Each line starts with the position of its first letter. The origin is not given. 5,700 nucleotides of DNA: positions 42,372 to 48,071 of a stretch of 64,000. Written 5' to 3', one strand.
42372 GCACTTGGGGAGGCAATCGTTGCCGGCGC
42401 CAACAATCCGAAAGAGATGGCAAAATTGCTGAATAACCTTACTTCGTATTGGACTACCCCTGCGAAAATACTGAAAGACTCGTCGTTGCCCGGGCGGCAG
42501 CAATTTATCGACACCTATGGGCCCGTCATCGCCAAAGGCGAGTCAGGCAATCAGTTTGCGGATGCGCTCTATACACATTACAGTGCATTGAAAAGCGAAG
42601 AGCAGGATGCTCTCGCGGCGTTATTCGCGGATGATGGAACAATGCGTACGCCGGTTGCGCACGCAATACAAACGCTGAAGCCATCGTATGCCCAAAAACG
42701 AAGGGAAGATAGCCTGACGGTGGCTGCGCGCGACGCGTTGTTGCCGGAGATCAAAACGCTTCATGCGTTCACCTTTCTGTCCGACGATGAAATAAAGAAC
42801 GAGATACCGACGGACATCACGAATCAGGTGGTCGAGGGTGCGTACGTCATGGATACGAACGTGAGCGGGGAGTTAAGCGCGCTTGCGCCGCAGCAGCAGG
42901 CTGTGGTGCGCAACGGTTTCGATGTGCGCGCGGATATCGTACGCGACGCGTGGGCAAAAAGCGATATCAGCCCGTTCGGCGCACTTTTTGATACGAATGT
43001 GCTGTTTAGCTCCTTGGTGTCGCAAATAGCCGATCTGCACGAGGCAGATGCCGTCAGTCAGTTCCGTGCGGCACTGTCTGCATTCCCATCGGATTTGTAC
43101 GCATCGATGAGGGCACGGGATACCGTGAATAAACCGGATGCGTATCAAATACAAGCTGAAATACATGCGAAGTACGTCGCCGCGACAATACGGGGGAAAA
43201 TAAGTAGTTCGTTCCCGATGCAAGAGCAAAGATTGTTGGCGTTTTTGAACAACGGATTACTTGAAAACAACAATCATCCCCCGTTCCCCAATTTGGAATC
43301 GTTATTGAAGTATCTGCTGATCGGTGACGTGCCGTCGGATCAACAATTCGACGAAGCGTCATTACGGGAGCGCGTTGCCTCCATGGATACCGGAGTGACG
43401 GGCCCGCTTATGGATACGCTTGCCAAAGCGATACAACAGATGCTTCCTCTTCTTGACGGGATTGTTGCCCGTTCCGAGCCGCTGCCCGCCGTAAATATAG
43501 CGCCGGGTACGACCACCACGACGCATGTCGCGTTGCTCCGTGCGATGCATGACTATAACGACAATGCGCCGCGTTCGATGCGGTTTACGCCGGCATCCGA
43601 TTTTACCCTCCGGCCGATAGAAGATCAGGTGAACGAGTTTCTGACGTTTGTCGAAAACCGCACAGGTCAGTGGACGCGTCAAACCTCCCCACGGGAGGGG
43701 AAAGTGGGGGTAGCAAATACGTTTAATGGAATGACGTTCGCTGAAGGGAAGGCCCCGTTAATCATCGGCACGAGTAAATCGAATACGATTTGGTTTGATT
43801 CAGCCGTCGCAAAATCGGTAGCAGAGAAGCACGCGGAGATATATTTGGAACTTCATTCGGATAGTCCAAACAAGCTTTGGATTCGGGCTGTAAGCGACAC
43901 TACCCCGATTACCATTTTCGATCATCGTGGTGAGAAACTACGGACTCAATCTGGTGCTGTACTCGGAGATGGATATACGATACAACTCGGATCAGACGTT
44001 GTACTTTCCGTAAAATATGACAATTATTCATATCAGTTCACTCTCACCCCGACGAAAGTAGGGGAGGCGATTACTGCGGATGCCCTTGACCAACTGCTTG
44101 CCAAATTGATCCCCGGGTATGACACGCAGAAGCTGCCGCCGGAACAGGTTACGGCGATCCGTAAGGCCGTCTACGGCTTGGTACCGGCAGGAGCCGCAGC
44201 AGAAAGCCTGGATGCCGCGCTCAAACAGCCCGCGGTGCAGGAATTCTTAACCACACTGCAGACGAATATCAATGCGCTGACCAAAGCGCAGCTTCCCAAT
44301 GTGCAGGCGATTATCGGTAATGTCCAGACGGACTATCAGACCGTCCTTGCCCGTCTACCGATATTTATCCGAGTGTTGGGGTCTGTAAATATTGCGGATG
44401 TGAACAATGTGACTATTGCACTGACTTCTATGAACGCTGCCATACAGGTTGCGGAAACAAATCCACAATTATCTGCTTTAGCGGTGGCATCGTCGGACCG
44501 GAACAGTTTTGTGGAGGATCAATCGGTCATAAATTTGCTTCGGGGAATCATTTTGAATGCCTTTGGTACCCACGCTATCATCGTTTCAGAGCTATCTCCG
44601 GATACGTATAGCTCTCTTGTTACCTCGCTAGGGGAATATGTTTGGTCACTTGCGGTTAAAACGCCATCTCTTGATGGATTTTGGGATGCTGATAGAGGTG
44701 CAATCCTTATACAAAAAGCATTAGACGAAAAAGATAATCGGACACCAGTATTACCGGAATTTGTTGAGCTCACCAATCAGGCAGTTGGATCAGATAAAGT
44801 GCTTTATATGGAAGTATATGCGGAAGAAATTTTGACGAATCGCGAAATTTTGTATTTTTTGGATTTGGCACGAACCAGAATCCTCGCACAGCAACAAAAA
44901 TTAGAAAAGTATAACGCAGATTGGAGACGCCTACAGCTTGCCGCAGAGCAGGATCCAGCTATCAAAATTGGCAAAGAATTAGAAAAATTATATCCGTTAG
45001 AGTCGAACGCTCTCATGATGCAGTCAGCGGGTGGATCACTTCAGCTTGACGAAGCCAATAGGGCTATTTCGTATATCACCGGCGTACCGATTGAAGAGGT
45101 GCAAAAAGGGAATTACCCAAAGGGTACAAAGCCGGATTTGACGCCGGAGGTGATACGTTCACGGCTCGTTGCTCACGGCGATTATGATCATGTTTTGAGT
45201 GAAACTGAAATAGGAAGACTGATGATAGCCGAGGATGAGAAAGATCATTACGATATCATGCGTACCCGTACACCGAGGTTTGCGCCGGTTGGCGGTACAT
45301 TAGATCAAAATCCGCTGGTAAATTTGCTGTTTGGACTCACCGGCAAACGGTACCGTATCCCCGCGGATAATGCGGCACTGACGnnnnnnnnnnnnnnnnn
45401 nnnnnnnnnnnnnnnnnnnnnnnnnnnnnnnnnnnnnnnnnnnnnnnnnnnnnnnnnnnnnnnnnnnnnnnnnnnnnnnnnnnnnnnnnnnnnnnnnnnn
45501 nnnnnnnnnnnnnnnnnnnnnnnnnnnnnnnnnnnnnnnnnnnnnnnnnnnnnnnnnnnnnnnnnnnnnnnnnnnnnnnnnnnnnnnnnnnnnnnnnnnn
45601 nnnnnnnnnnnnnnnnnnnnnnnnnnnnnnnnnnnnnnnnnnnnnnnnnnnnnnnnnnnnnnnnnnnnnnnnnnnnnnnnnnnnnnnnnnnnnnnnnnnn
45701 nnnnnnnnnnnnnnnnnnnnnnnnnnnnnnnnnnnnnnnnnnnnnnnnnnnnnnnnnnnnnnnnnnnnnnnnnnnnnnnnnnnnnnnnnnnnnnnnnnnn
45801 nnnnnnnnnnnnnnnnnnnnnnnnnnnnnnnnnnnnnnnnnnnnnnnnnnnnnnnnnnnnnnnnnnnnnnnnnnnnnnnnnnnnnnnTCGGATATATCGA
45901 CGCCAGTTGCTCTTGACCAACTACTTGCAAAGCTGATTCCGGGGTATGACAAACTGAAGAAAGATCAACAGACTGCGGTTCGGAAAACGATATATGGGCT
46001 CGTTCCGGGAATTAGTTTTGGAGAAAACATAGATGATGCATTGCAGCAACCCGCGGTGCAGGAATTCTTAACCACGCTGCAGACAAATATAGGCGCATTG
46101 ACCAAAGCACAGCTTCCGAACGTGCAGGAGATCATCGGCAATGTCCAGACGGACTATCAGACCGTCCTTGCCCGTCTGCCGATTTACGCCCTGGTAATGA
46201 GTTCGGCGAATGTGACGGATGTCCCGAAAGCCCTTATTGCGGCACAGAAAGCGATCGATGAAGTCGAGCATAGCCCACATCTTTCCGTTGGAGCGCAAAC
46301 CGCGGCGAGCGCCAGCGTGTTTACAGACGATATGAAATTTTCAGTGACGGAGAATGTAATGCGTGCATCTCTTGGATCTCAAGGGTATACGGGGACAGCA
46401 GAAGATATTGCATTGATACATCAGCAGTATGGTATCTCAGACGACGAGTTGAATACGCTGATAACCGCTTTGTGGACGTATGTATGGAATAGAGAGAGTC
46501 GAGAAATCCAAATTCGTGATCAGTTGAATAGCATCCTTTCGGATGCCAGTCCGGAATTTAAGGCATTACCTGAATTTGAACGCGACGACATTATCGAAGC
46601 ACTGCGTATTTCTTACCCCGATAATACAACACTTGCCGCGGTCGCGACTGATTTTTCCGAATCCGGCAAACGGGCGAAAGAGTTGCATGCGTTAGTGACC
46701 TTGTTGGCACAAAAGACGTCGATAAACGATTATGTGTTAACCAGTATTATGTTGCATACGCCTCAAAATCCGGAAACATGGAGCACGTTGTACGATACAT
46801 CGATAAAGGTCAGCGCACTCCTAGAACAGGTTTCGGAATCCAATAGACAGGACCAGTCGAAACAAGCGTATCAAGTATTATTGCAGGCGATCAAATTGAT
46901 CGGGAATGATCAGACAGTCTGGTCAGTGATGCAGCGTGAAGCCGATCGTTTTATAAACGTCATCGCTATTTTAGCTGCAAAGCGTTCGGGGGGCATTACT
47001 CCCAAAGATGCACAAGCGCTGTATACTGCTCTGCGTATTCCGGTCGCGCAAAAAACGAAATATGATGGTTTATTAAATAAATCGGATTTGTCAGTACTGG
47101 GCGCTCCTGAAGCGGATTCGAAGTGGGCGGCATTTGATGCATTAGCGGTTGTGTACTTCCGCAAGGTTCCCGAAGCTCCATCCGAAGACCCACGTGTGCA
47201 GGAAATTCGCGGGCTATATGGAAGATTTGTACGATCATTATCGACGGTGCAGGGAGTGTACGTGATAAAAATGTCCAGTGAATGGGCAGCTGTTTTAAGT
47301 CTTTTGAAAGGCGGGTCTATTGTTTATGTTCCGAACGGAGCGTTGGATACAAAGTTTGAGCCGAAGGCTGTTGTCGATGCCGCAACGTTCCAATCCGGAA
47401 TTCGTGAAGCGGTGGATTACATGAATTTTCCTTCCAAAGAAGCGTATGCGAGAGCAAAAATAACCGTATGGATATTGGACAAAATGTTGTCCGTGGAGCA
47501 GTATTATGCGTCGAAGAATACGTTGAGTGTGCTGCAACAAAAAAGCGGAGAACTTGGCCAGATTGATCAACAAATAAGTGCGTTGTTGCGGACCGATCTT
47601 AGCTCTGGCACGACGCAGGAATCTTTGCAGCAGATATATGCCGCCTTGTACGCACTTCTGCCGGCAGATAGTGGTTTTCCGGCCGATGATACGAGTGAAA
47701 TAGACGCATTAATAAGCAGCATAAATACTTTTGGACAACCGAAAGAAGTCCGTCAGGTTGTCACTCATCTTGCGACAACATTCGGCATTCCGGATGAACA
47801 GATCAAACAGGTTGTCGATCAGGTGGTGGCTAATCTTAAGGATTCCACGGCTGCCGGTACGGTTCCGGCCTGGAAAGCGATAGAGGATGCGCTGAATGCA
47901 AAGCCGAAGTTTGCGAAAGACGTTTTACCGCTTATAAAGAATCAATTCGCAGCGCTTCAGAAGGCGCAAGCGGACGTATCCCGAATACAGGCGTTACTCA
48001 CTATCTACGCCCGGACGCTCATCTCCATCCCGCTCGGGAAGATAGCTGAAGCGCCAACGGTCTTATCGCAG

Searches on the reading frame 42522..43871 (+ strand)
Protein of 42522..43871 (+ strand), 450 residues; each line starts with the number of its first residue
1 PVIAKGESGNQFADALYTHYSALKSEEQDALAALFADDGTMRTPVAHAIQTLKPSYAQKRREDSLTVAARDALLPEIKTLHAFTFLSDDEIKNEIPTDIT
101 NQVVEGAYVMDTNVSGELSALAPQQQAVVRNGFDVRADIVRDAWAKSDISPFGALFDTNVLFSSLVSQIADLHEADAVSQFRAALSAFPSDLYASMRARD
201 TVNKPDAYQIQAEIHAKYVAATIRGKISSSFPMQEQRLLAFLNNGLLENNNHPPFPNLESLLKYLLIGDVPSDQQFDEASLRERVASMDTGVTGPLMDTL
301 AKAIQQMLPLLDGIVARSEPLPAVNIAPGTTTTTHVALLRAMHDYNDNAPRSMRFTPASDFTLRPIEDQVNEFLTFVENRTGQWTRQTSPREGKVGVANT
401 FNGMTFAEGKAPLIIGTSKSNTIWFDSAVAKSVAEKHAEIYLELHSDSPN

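Call 77: search_protein_families(library=pfam, proteins=[window:42522-43871:+], max_evalue=0.1)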
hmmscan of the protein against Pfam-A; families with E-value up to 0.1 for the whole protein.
window:42522-43871:+ (450 aa): 2 families
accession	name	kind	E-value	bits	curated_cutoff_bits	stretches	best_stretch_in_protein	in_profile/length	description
PF12680.13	SnoaL_2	-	0.00063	20.7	27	0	19-50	4-34/102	SnoaL-like domain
PF22737.1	NNH6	-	0.022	15.3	27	1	11-66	7-60/114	NACHT N-terminal Helical domain 6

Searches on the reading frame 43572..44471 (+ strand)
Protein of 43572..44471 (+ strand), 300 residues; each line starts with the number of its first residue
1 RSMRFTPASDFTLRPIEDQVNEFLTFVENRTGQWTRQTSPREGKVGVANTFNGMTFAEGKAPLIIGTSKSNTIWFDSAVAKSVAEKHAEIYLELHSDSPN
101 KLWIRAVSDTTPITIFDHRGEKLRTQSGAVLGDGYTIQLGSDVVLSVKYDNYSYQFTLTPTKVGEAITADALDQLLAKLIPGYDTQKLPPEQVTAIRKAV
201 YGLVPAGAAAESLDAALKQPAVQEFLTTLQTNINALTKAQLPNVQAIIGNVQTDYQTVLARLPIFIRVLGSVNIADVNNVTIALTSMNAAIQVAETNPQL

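Call 44: search_protein_families(library=pfam, proteins=[window:43572-44471:+], max_evalue=1)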
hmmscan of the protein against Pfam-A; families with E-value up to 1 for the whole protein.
window:43572-44471:+ (300 aa): 2 families
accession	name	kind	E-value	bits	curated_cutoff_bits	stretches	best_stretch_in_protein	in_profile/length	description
PF00498.31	FHA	-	0.0041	18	20.7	1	64-140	2-67/67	FHA domain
PF07471.18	Phage_Nu1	-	0.028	14.5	30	1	58-127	24-94/164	Phage DNA packaging protein Nu1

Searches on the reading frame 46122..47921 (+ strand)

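Call 78: search_protein_families(library=pfam, proteins=[window:46122-47921:+], max_evalue=0.1)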
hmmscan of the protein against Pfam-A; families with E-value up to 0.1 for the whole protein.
window:46122-47921:+ (600 aa): 5 families
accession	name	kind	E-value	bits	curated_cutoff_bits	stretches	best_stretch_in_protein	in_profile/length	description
PF16007.11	DUF4777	-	0.0038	17.8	34.4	1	528-569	7-48/66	Domain of unknown function (DUF4777)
PF10145.14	PhageMin_Tail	-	0.0064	16.8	33.2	1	495-571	8-85/201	Phage-related minor tail protein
PF12397.13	U3snoRNP10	-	0.018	15.8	34.4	0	190-255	27-88/116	U3 small nucleolar RNA-associated protein 10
PF05402.18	PqqD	-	0.027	15.3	23.4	0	539-574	28-63/67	Coenzyme PQQ synthesis protein D (PqqD)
PF05099.18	TerB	-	0.052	14.3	24.4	0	540-593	20-71/118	Tellurite resistance protein TerB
